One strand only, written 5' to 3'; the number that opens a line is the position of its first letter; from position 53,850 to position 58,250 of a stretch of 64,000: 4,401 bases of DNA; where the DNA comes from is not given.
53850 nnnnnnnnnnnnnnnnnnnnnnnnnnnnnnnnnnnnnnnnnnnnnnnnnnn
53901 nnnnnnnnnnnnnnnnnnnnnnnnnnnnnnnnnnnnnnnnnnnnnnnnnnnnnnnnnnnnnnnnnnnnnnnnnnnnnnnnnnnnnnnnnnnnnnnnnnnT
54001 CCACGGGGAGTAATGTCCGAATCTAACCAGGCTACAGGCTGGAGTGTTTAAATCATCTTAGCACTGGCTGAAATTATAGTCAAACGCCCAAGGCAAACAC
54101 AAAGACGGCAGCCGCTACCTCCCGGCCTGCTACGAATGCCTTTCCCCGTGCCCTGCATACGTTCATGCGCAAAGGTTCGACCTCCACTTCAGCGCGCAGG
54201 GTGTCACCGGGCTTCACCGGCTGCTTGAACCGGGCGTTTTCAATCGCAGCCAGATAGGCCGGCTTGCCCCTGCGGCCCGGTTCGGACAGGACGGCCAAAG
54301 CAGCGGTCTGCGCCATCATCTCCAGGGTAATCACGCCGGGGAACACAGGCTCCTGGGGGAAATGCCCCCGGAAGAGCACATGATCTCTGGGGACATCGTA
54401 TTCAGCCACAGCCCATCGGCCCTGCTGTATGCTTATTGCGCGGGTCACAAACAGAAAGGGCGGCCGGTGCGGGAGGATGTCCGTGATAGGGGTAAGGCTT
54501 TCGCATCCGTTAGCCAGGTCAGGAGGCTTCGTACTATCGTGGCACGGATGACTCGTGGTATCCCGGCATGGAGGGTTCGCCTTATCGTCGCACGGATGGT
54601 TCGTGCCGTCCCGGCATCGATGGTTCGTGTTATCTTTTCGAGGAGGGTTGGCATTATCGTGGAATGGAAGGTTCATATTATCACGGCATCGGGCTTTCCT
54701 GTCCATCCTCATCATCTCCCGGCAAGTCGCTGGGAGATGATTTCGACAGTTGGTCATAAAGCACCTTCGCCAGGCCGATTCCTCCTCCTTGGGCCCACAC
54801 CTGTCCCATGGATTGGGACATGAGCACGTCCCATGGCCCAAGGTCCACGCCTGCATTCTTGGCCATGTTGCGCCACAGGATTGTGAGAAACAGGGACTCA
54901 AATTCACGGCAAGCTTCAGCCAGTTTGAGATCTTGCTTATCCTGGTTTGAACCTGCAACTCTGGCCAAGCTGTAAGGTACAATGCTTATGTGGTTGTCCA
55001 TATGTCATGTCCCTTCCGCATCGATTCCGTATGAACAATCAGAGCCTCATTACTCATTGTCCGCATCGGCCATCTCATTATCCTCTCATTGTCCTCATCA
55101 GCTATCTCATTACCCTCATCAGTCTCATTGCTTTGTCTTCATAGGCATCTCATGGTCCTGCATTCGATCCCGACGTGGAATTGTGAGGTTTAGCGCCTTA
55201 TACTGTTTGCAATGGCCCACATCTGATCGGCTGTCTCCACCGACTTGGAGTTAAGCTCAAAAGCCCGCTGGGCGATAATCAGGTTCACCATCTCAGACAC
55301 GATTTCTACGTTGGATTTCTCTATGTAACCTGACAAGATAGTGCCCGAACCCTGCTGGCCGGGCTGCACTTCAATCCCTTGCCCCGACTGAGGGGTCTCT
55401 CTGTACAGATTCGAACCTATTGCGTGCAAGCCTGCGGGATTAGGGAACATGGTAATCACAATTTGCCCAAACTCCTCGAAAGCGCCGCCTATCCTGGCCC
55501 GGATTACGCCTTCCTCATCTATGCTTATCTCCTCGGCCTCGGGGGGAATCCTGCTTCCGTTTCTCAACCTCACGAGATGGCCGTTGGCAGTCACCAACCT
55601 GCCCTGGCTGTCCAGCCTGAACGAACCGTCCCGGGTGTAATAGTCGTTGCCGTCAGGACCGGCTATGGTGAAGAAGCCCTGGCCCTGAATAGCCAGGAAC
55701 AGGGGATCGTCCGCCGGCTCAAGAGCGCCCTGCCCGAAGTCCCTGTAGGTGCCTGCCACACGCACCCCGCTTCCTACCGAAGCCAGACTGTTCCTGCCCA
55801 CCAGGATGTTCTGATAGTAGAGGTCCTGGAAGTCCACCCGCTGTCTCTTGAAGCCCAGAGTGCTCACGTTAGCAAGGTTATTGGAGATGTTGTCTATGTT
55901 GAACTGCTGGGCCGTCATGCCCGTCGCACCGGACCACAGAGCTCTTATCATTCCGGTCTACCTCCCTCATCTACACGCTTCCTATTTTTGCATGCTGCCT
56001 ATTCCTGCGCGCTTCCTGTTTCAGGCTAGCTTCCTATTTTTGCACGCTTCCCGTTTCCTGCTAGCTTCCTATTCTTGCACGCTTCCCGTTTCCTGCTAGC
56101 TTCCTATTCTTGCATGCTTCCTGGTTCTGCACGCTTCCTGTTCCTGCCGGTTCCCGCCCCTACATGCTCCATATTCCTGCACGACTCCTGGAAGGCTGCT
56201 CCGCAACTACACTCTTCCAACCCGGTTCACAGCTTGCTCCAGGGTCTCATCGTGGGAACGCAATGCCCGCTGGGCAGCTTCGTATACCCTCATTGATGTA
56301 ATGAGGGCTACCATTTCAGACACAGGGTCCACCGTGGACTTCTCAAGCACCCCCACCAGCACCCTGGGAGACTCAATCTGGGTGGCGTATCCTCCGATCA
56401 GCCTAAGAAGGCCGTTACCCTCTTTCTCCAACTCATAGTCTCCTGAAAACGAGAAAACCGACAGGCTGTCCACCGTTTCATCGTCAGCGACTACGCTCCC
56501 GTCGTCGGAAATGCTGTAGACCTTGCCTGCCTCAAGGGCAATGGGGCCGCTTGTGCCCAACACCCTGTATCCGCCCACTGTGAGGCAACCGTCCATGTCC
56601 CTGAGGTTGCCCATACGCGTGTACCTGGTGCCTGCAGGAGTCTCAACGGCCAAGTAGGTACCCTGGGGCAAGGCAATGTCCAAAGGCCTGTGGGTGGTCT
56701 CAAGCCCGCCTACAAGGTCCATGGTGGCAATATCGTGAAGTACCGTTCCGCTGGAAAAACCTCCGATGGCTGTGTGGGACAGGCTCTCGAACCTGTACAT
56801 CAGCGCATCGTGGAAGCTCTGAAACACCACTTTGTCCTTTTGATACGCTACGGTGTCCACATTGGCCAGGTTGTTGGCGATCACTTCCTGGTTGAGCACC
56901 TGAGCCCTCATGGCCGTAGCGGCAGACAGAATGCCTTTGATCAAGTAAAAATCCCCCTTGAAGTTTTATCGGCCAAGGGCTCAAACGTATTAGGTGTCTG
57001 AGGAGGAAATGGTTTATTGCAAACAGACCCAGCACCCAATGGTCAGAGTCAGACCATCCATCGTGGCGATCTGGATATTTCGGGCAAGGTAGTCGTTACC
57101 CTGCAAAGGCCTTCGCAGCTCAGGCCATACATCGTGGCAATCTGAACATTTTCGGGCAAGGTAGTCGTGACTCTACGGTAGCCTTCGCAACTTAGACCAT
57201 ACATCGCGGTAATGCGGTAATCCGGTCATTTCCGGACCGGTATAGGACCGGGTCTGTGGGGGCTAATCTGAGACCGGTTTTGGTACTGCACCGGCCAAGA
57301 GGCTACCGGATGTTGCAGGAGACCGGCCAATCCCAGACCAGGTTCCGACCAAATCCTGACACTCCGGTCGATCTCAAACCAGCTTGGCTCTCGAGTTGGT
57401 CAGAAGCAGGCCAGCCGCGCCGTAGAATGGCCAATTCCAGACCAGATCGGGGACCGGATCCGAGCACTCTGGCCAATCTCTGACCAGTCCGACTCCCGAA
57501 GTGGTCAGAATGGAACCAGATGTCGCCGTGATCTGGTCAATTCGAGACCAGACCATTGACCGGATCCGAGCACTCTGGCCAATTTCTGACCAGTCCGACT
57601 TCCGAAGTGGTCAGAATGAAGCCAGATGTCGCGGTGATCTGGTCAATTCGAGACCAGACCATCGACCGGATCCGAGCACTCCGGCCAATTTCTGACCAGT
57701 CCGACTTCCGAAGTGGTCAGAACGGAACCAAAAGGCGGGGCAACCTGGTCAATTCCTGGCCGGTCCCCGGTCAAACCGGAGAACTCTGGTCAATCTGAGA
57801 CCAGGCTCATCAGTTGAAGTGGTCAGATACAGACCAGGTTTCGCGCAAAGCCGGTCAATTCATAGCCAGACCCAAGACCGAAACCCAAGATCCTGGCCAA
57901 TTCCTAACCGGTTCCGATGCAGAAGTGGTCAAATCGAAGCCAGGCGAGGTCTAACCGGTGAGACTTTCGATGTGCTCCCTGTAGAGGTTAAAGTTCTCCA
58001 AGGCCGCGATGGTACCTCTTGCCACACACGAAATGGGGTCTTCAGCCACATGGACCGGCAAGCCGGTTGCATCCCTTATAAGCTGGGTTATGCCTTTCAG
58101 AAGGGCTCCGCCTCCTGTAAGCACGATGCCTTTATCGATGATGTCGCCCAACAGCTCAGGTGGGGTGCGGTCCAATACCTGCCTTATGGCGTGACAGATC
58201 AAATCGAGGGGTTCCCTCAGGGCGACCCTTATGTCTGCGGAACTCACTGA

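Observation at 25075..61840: Window-wide pattern: many independent short tandem-repeat arrays, mostly with unit lengths divisible by 3, sitting in 5' regions or gene termini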

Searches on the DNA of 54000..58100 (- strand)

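Call 53: search_rna_families(source=window, start=54000, end=58100, threshold=evalue, max_evalue=1)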
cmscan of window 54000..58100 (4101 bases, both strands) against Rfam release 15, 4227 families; matches with E-value up to 1: 0.
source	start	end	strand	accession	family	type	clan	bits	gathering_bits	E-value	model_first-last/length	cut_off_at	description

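Call 57: search_dna_similar(query=window:56945-57950:-, collection=plasmids, mode=distant, max_rows=5)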
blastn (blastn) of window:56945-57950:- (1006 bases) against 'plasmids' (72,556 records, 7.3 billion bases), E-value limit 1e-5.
No match.

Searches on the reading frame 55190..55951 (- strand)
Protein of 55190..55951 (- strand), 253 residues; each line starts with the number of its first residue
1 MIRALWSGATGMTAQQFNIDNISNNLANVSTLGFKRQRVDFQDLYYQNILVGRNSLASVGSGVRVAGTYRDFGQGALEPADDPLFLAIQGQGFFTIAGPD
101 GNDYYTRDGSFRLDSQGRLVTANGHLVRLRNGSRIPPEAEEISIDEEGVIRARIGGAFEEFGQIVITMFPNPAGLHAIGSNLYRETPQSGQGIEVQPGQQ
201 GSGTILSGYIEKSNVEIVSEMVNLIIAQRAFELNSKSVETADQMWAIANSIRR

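Call 12: find_encoding_contigs(protein=window:55190-55951:-, flank=10000, max_places=10)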
Protein window:55190-55951:- (253 aa): 19 contigs read that carry it; 10 places shown.
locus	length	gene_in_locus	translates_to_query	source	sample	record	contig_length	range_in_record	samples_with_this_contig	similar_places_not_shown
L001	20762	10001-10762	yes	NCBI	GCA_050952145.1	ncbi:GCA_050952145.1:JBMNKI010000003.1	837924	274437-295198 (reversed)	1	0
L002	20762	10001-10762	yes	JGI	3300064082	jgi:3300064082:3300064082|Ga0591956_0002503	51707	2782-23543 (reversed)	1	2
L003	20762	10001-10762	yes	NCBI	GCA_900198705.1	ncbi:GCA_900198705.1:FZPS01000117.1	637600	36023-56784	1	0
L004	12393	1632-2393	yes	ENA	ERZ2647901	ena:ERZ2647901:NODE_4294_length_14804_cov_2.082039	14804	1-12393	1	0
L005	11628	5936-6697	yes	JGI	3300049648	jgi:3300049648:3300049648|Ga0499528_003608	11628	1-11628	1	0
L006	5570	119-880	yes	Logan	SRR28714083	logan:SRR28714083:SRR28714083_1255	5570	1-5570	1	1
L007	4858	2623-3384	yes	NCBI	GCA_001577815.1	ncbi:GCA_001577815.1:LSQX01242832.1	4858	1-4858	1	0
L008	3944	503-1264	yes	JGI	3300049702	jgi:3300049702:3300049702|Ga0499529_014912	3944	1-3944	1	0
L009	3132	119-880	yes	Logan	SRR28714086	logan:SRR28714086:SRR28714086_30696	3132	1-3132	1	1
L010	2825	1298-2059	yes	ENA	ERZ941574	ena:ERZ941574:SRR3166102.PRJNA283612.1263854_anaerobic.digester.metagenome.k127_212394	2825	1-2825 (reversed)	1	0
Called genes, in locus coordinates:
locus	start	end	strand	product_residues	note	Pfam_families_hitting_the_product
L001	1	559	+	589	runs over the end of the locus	PF02874:ATP-synt_ab_N, PF16886:ATP-synt_ab_Xtn, PF00006:ATP-synt_ab, PF22919:ATP-synt_VA_C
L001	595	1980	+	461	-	PF02874:ATP-synt_ab_N, PF00006:ATP-synt_ab, PF22919:ATP-synt_VA_C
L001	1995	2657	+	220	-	PF01813:ATP-synt_D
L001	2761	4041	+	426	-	PF00275:EPSP_synthase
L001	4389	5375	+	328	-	PF08486:SpoIID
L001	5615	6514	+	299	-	PF01551:Peptidase_M23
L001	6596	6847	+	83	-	PF12116:SpoIIID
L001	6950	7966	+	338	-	PF00022:Actin (faint), PF06723:MreB_Mbl, PF00012:HSP70, PF14450:FtsA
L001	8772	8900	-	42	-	-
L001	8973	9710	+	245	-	PF00460:Flg_bb_rod (weak), PF06429:Flg_bbr_C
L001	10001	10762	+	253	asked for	PF00460:Flg_bb_rod (weak), PF22692:LlgE_F_G_D1, PF06429:Flg_bbr_C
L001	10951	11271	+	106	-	-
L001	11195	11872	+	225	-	PF22817:ApeP-like, PF07977:FabA, PF22818:ApeI-like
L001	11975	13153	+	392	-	PF00438:S-AdoMet_synt_N, PF02772:S-AdoMet_synt_M, PF02773:S-AdoMet_synt_C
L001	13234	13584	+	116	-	-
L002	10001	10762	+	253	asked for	PF00460:Flg_bb_rod (weak), PF22692:LlgE_F_G_D1, PF06429:Flg_bbr_C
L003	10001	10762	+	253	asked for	PF00460:Flg_bb_rod (weak), PF22692:LlgE_F_G_D1, PF06429:Flg_bbr_C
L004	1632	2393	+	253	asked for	PF00460:Flg_bb_rod (weak), PF22692:LlgE_F_G_D1, PF06429:Flg_bbr_C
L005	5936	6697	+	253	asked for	PF00460:Flg_bb_rod (weak), PF22692:LlgE_F_G_D1, PF06429:Flg_bbr_C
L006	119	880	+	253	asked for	PF00460:Flg_bb_rod (weak), PF22692:LlgE_F_G_D1, PF06429:Flg_bbr_C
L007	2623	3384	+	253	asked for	PF00460:Flg_bb_rod (weak), PF22692:LlgE_F_G_D1, PF06429:Flg_bbr_C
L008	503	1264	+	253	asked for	PF00460:Flg_bb_rod (weak), PF22692:LlgE_F_G_D1, PF06429:Flg_bbr_C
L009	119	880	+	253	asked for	PF00460:Flg_bb_rod (weak), PF22692:LlgE_F_G_D1, PF06429:Flg_bbr_C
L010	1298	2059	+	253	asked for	PF00460:Flg_bb_rod (weak), PF22692:LlgE_F_G_D1, PF06429:Flg_bbr_C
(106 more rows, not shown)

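Call 17: find_related_loci(query=window:55190-55951:-, collection=genome_contigs, flank=10000)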
Query window:55190-55951:- (253 aa) in genome_contigs; peptide patterns used: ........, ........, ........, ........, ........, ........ (x = any residue, [..] = any of these).
159 stretches matched a pattern; 21 encode a relative of the query (tblastn E <= 1e-3); 21 distinct loci.
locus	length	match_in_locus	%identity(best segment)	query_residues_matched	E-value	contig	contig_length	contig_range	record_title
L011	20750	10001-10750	86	1-250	5e-147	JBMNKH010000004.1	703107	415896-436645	MAG: Bacillota bacterium isolate SBF912LR0HQ0183 contig_43028, whole genome shotgun sequence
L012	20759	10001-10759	83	1-253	2e-143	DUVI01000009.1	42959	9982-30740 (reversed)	MAG TPA_asm: Bacillota bacterium isolate AS08sgBPME_372 32758_AS08, whole genome shotgun sequence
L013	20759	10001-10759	83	1-253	5e-142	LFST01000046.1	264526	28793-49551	MAG: Candidatus Fermentithermobacillaceae bacterium DTU015 scaffold144, whole genome shotgun sequence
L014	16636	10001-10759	74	1-253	3e-125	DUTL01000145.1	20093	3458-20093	MAG TPA_asm: Candidatus Fermentithermobacillaceae bacterium isolate AS05jafATM_71 34250_AS05, whole genome shotgun seque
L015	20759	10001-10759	70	1-253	8e-124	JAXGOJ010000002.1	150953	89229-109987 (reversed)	MAG: Bacillota bacterium isolate AnMBR.bin277 bin277_2, whole genome shotgun sequence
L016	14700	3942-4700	69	1-253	2e-123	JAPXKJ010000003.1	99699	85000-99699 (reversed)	MAG: Bacillota bacterium isolate binned_ad_5.108 NODE_178_length_99699_cov_74.809113, whole genome shotgun sequence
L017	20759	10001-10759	69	1-253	2e-123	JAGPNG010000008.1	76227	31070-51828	MAG: Candidatus Fermentithermobacillaceae bacterium isolate Gw_SlDig_bin_38 Gw_SlDig_383_length_76227_cov_186.795808, wh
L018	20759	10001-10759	68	1-253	2e-122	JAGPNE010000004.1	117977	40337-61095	MAG: Candidatus Fermentithermobacillaceae bacterium isolate Gw_SlDig_bin_271 Gw_SlDig_124_length_117977_cov_100.641205,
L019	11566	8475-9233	69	1-253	1e-121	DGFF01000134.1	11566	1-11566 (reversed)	MAG TPA_asm: Candidatus Fermentithermobacillaceae bacterium UBA3907 UBA3907_contig_17972, whole genome shotgun sequence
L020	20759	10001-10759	69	1-253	1e-117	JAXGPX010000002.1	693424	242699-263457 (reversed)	MAG: Bacillota bacterium isolate AnMBR.bin312 bin312_2, whole genome shotgun sequence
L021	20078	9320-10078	70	1-253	4e-116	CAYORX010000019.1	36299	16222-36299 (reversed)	MAG TPA_asm: uncultured Eubacteriales bacterium isolate SRP192927_co8_33 genome assembly, contig: NODE_814_length_36299_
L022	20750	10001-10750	58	1-252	4e-92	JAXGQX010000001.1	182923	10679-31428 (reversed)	MAG: Bacillota bacterium isolate AnMBR.bin336 bin336_1, whole genome shotgun sequence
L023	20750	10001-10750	58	1-252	3e-92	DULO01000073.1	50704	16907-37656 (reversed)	MAG TPA_asm: Candidatus Fermentithermobacillaceae bacterium isolate AS04akNAM_124 25814_AS04, whole genome shotgun seque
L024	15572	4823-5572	58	1-252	1e-89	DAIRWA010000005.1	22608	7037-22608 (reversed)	MAG TPA_asm: Bacillota bacterium isolate CTOTU40645 NODE_1309_length_22608_cov_3.509467, whole genome shotgun sequence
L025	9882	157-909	56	1-252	4e-88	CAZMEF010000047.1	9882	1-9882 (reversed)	MAG TPA_asm: uncultured Eubacteriales bacterium isolate binchicken_co39_536 genome assembly, contig: NODE_16017_length_9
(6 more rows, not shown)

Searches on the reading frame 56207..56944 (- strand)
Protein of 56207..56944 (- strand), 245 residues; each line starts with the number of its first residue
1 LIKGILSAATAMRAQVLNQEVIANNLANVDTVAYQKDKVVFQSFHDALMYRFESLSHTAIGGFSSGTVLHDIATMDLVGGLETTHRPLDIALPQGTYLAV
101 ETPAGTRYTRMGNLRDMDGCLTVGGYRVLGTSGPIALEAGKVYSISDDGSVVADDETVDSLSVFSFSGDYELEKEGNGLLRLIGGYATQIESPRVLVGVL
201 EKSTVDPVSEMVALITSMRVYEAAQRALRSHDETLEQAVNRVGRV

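Call 37: find_related_loci(query=window:56207-56944:-, collection=metagenome_contigs, flank=10000)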
Query window:56207-56944:- (245 aa) in metagenome_contigs; peptide patterns used: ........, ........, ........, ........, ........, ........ (x = any residue, [..] = any of these).
319 stretches matched a pattern; 22 encode a relative of the query (tblastn E <= 1e-3); 22 distinct loci.
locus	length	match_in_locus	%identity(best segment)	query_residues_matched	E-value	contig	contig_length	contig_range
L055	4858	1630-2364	100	1-245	6e-167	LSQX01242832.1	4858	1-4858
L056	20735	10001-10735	89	1-245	3e-146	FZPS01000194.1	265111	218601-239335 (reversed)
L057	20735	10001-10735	86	1-245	2e-138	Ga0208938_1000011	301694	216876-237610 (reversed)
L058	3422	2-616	100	41-245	8e-141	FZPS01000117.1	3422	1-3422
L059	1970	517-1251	69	1-245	2e-117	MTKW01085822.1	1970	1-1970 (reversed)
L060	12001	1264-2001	69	1-245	3e-109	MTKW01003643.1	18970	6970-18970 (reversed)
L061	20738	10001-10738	67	1-245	6e-107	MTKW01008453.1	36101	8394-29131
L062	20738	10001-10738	63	1-245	2e-97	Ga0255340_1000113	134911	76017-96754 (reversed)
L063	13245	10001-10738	59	1-245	5e-89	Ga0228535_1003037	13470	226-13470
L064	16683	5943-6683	60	1-245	7e-86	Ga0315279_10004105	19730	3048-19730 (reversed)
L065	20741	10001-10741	58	1-245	4e-85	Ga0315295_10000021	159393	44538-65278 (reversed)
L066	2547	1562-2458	58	1-245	4e-85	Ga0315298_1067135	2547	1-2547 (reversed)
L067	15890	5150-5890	55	1-245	7e-82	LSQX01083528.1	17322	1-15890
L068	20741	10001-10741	55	1-245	9e-81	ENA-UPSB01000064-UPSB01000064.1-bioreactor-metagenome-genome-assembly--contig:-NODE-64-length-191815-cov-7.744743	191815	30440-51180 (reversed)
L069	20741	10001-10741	54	1-245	1e-80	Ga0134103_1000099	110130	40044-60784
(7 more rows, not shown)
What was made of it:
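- Tried and rejected: I rejected this when call 37 showed that the record is a concatenation of metagenome contigs.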
